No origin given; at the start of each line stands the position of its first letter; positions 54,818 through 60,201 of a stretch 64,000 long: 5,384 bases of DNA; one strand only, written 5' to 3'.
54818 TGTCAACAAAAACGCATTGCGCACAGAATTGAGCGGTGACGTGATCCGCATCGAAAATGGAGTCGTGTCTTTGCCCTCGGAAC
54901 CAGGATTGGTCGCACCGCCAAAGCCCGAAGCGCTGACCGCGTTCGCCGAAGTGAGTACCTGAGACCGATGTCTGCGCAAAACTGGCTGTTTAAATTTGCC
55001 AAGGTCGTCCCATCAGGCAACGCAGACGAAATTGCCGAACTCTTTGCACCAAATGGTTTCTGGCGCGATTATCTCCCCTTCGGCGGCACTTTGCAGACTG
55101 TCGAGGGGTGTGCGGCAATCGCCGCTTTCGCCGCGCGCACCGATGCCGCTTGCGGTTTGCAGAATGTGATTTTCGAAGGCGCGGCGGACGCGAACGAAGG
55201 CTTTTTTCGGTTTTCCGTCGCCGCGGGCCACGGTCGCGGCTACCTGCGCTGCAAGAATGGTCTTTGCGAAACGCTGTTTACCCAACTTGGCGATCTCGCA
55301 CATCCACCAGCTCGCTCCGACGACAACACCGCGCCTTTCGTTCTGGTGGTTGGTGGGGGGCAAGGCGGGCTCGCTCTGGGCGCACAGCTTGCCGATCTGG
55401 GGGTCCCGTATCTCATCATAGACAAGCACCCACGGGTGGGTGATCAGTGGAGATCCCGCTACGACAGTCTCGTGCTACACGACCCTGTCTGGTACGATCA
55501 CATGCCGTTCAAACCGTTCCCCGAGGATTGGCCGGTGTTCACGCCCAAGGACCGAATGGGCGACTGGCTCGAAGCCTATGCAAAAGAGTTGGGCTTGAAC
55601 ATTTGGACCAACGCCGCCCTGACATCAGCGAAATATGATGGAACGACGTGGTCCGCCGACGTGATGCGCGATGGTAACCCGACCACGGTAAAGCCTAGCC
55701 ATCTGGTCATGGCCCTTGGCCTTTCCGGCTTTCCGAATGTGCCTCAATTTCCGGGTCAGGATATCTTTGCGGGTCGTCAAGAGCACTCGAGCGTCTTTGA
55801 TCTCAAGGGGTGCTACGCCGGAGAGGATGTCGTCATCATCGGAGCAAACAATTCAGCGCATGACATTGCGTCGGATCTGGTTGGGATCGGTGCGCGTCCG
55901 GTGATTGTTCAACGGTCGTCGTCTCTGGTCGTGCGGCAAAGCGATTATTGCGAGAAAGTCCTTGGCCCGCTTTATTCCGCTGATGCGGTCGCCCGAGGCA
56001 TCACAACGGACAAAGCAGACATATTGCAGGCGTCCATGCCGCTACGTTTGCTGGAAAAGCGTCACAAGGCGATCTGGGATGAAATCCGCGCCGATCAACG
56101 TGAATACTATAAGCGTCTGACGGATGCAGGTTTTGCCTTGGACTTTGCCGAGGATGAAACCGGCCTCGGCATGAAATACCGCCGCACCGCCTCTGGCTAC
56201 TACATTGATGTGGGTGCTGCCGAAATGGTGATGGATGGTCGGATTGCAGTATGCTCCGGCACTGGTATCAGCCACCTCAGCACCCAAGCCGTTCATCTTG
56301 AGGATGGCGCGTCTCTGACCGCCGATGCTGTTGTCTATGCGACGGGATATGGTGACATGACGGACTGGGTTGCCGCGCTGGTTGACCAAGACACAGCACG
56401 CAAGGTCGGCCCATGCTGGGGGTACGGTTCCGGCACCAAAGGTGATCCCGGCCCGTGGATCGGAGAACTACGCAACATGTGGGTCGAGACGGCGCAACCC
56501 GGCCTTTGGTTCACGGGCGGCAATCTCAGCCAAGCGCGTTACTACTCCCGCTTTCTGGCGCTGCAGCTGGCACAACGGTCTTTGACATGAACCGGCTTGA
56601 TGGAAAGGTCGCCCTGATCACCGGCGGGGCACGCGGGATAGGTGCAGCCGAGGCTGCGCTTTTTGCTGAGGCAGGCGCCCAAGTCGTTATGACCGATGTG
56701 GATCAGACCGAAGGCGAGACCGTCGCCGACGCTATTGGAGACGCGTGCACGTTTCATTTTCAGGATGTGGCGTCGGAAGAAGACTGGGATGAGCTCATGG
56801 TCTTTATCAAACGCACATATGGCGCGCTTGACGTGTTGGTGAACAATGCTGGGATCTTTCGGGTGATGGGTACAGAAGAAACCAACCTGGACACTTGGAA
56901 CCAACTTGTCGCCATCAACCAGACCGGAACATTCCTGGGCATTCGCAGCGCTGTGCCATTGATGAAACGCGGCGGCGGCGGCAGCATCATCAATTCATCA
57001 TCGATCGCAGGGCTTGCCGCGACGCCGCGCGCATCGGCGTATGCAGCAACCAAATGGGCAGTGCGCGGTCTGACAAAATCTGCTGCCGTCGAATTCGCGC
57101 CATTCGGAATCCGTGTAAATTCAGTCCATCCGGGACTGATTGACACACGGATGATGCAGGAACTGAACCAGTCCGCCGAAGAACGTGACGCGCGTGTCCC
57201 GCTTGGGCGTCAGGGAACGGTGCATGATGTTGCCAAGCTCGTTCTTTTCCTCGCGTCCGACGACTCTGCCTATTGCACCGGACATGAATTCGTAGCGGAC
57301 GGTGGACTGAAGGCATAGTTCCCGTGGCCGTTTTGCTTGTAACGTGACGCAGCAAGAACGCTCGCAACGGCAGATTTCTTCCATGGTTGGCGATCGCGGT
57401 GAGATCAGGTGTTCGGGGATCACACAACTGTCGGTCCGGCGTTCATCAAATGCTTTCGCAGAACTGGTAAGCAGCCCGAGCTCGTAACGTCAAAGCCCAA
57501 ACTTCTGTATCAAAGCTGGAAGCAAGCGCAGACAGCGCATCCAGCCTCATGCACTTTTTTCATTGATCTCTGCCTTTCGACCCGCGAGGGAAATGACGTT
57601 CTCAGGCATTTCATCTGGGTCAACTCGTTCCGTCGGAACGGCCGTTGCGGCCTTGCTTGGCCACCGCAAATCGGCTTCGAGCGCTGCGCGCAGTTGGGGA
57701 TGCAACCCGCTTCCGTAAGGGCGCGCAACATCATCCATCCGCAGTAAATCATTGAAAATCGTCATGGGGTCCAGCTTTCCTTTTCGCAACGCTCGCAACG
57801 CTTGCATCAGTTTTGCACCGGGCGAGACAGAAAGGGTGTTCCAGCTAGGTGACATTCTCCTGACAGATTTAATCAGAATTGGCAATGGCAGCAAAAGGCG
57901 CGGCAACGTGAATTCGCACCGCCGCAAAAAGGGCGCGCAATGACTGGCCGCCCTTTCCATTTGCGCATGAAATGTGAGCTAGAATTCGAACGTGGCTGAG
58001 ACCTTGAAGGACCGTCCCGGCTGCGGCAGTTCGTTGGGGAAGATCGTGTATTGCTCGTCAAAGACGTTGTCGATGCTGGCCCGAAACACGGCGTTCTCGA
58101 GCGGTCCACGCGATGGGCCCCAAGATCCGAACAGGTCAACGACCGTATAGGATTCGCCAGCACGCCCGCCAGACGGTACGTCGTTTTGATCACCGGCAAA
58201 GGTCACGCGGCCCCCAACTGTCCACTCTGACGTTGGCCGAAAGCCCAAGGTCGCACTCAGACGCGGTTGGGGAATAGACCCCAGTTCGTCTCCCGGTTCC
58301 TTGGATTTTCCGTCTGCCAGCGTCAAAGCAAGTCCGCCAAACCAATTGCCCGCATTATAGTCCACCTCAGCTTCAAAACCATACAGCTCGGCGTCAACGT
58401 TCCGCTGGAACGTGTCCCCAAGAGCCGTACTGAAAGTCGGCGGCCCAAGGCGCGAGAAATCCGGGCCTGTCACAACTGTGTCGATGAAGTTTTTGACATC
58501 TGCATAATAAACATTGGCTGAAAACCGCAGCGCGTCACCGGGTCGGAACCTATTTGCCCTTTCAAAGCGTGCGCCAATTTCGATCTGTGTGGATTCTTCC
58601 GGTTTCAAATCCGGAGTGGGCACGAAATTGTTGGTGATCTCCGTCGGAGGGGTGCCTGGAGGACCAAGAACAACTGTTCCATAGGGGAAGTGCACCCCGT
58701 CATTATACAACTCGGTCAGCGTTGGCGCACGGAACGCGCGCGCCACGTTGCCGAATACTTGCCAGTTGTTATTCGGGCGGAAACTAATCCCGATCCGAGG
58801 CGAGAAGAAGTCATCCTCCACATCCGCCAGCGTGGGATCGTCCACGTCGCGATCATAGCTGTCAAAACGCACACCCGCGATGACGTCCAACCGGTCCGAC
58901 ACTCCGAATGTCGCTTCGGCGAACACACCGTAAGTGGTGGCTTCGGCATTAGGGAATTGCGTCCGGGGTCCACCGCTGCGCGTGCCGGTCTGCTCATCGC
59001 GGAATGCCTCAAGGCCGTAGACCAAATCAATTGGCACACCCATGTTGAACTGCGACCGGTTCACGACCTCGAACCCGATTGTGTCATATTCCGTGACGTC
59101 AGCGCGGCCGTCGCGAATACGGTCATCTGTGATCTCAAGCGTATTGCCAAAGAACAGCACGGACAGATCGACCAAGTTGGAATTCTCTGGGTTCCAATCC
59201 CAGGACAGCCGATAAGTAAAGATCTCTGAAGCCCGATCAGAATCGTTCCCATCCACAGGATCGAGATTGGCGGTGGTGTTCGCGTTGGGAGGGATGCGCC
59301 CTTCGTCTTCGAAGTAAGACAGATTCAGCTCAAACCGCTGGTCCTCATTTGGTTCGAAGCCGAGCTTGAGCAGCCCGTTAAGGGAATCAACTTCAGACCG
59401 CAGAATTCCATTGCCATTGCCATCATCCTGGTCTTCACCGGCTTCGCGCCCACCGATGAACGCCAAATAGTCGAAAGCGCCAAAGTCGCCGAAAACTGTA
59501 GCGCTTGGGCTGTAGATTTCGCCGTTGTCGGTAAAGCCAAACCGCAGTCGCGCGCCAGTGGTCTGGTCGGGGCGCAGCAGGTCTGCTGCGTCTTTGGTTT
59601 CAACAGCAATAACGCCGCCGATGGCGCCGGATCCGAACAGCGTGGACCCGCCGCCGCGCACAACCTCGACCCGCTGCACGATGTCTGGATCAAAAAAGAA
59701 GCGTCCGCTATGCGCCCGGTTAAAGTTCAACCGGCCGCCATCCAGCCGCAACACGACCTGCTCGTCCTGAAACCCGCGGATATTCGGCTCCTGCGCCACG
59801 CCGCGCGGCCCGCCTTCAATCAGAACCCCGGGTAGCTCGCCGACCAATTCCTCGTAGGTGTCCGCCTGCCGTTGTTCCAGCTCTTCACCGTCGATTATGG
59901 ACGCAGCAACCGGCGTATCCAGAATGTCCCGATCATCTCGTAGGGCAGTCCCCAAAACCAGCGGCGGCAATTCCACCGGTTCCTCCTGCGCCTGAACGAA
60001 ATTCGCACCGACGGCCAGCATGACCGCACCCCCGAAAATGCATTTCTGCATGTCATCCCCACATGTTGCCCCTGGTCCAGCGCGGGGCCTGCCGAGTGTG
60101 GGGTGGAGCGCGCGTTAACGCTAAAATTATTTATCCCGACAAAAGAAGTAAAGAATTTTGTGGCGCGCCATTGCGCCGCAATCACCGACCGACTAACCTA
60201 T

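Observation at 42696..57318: Cytoplasmic sulfatase between a TctCBA importer and transketolase-like/SDR genes, mirrored by a second transketolase-ALDH-enolase-FMO-SDR operon: candidate undescribed sulfate-ester catabolic system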

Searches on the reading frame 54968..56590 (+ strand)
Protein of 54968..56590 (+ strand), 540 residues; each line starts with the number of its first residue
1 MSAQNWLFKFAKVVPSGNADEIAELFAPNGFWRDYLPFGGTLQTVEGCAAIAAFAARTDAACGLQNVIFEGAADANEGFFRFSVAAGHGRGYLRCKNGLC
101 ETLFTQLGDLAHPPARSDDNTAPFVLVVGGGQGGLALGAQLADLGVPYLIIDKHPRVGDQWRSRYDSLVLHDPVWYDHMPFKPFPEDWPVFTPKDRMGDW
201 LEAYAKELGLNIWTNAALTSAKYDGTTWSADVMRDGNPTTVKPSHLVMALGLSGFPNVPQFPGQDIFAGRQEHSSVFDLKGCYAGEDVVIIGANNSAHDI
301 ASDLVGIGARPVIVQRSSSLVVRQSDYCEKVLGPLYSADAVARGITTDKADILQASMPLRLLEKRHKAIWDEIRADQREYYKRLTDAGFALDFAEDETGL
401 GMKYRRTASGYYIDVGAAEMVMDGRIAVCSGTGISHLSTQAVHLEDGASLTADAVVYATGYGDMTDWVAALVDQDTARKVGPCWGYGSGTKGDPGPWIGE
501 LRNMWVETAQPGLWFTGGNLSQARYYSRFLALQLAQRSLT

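Call 5: search_protein_families(library=pfam, proteins=[window:54968-56590:+])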
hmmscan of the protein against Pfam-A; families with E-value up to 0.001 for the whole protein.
window:54968-56590:+ (540 aa): 8 families
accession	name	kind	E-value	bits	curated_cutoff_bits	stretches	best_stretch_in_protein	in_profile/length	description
PF13738.12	Pyr_redox_3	-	2.9e-19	69.9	30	1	126-330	1-209/305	Pyridine nucleotide-disulphide oxidoreductase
PF00743.25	FMO-like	-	1.2e-11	44.2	22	1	182-324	71-222/532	Flavin-binding monooxygenase-like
PF07992.20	Pyr_redox_2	-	3.6e-11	43.4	26.1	1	125-326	3-182/291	Pyridine nucleotide-disulphide oxidoreductase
PF00070.33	Pyr_redox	-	9.1e-08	33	22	0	288-326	2-39/82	Pyridine nucleotide-disulphide oxidoreductase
PF13450.12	NAD_binding_8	-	7.8e-06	26.5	21.9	1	127-166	1-40/68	NAD(P)-binding Rossmann-like domain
PF01494.25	FAD_binding_3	-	2.3e-05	24.2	22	1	125-162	4-41/349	FAD binding domain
PF13434.12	Lys_Orn_oxgnase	-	9.4e-05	22.1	21.3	0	233-328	138-231/339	L-lysine 6-monooxygenase/L-ornithine 5-monooxygenase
PF01266.30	DAO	-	0.00083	19.4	27.9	0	125-160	2-37/353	FAD dependent oxidoreductase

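Call 6: search_protein_families(library=ncbifam, proteins=[window:54968-56590:+], max_evalue=0.00001)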
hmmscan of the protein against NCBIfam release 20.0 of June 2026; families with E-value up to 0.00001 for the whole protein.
window:54968-56590:+ (540 aa): 5 families
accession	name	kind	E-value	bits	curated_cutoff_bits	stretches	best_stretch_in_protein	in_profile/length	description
NF040505.1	ArsO_flavin_mono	equivalog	1.9e-27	96.7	425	1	125-309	3-184/346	ArsO family NAD(P)H-dependent flavin-containing monooxygenase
NF058570.1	trimeth_mono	equivalog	5.2e-14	52.2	675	1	187-316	90-226/443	trimethylamine monooxygenase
TIGR04046.1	MSMEG_0569_nitr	hypoth_equivalog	3.7e-13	49.2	498.35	1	125-305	3-181/400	MSMEG_0569 family flavin-dependent oxidoreductase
TIGR04018.1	Bthiol_YpdA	hypoth_equivalog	2.9e-10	39.5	339.9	0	237-320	108-187/316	YpdA family putative bacillithiol disulfide reductase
NF045818.1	Neo-PentlctneDsynPtlE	equivalog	2.4e-08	32.6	1100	1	116-314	42-241/587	neopentalenolactone/pentalenolactone D synthase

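Call 30: search_solved_structures(query=window:54968-56590:+, max_evalue=0.00001)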
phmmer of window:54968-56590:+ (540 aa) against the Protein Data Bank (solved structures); distinct sequences matched with E-value up to 0.00001: 27.
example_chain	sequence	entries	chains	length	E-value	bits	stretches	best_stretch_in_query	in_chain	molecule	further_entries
8acs_A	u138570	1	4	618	3.2e-157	527.9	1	122-537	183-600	FAD-dependent oxidoreductase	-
4a9w_A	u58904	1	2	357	2e-15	59.8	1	125-317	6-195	MONOOXYGENASE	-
4c5o_A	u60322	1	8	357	3.5e-15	59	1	125-308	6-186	FLAVIN MONOOXYGENASE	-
8z17_A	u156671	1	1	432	2.8e-14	56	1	125-320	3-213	Flavin-dependent monooxygenase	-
8z12_A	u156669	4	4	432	2.8e-14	56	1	125-320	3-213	Flavin-dependent monooxygenase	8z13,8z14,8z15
8z16_A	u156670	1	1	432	5.2e-14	55.1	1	125-320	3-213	Flavin-dependent monooxygenase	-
4usq_A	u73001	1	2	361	5.4e-13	51.8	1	115-304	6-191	PYRIDINE NUCLEOTIDE-DISULFIDE OXIDOREDUCTASE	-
4usr_A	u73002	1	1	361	6.1e-13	51.6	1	125-316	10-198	MONOOXYGENASE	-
6se3_D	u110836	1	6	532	7.7e-13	51.3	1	163-322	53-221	Ancestral Flavin-containing monooxygenase (FMO) 3-6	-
8odw_A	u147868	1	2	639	6.1e-10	41.7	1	120-322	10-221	Polyketide synthase modules-related protein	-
5gsn_A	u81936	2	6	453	4.7e-09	38.8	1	190-313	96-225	Flavin-containing monooxygenase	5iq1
5iq4_A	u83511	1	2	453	5.8e-09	38.5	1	189-313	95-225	Flavin-containing monooxygenase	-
5ipy_A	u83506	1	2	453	1.2e-08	37.4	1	190-313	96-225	Flavin-containing monooxygenase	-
7v8o_A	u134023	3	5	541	1.4e-08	37.2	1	125-300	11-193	Cyclohexanone Monooxygenase from Thermocrispum municipale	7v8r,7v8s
5m0z_A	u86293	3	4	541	1.4e-08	37.2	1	125-300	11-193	Cyclohexanone Monooxygenase from Thermocrispum municipale. | Cyclohexanone Monooxygenase from Thermocrispum municipale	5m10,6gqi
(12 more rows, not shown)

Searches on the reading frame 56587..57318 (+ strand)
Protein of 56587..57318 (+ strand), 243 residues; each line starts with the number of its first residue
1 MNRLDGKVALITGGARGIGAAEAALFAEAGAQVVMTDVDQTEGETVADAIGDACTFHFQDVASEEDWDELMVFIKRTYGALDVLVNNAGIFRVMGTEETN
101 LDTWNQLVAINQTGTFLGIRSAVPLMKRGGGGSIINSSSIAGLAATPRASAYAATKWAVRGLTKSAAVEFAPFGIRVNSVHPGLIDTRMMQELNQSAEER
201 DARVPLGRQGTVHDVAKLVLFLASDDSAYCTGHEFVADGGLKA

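Call 5: search_protein_families(library=pfam, proteins=[window:56587-57318:+])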
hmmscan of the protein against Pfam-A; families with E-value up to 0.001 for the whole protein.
window:56587-57318:+ (243 aa): 5 families
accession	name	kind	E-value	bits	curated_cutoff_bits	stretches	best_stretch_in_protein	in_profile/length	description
PF13561.12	adh_short_C2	-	2.7e-65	220.7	27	1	15-241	3-235/236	Enoyl-(Acyl carrier protein) reductase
PF00106.31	adh_short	-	2e-56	191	26.6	1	7-196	1-193/195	short chain dehydrogenase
PF23441.1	SDR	-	1.2e-06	28.6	27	1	95-240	106-254/258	SDR-like rossmann domain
PF08659.16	KR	-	7.6e-06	26.4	22.6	1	9-162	3-159/180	KR domain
PF01370.27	Epimerase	-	0.0003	20.7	20.9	0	9-112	1-96/240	NAD dependent epimerase/dehydratase family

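Call 53: search_protein_families(library=ncbifam, proteins=[window:56587-57318:+], max_evalue=1e-25)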
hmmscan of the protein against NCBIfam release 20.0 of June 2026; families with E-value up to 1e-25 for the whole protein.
window:56587-57318:+ (243 aa): 155 families (the best 25 are shown)
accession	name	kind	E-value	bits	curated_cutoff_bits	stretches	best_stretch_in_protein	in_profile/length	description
NF053702.1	TrHdxCHCADhChcB1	equivalog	7.9e-72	241.6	400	1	3-241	1-240/250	trans-4-hydroxycyclohexanecarboxylate dehydrogenase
NF005559.1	PRK07231.1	subfamily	2.2e-68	230.4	215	1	3-241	1-247/249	glucose 1-dehydrogenase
NF052562.1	RADHDNL4305835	equivalog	3e-68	230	400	1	2-243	3-251/252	NADP-dependent (R)-specific alcohol dehydrogenase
NF004818.0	PRK06172.1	equivalog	3.4e-67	226.4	336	1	2-243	3-252/253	SDR family oxidoreductase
NF004198.0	PRK05653.1-3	equivalog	3.4e-64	216.7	296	1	2-241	3-246/248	3-oxoacyl-ACP reductase FabG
NF004791.0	PRK06138.1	equivalog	4.7e-64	216.1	312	1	3-242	2-250/252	SDR family oxidoreductase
NF005473.0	PRK07069.1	equivalog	1.4e-62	211.6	339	1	2-243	6-261/262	SDR family oxidoreductase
NF009468.0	PRK12826.1-4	equivalog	1.3e-60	205.3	318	1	1-240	2-246/256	SDR family oxidoreductase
NF005067.0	PRK06484.1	equivalog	2e-59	201.6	713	1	5-242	8-252/524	short chain dehydrogenase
NF009466.0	PRK12826.1-2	subfamily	5.6e-59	199.6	222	1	7-242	4-245/248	3-oxoacyl-ACP reductase FabG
NF052558.1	MBtsdlDhBudC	equivalog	1.1e-58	198.8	270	1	5-243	2-243/250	meso-2,3-butanediol dehydrogenase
NF009093.0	PRK12429.1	subfamily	8.2e-57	192.4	258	1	3-241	2-256/259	3-hydroxybutyrate dehydrogenase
TIGR01830.1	3oxo_ACP_reduc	equivalog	1.3e-56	192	297.75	1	9-241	1-238/239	3-oxoacyl-[acyl-carrier-protein] reductase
NF053701.1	CsHdxCHCADhChcB2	equivalog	1.1e-55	188.9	350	1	4-242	1-243/245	cis-4-hydroxycyclohexanecarboxylate dehydrogenase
NF006366.0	PRK08589.1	equivalog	2.2e-55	187.8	386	1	1-242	1-253/272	SDR family oxidoreductase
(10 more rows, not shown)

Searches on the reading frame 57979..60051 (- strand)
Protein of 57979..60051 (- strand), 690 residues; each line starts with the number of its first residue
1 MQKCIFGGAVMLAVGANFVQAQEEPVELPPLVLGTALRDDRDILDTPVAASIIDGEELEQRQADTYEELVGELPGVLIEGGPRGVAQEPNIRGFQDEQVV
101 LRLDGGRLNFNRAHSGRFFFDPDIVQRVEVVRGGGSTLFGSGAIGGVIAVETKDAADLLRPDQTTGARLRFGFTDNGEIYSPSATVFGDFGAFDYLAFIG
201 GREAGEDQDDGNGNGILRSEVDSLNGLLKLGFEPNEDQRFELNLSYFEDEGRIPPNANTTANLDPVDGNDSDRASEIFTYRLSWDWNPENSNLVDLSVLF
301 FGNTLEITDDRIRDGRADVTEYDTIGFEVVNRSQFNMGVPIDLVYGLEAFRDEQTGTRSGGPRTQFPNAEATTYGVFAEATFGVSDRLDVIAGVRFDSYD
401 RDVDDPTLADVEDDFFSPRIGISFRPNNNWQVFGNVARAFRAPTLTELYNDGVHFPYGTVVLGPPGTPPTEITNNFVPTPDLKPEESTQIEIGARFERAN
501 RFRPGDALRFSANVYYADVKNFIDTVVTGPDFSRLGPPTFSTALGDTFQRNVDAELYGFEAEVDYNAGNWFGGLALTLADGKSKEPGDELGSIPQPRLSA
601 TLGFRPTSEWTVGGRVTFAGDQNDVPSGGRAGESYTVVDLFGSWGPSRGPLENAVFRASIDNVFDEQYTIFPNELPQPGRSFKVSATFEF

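Call 77: search_protein_families(library=pfam, proteins=[window:57979-60051:-], max_evalue=0.00001)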
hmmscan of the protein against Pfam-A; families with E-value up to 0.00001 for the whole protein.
window:57979-60051:- (690 aa): 2 families
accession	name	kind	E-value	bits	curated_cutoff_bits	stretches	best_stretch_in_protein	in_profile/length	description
PF00593.30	TonB_dep_Rec_b-barrel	-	8e-58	197.8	27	1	234-663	24-436/436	TonB dependent receptor-like, beta-barrel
PF07715.20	Plug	-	3.4e-24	85.8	23.9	1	43-147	2-107/107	TonB-dependent Receptor Plug Domain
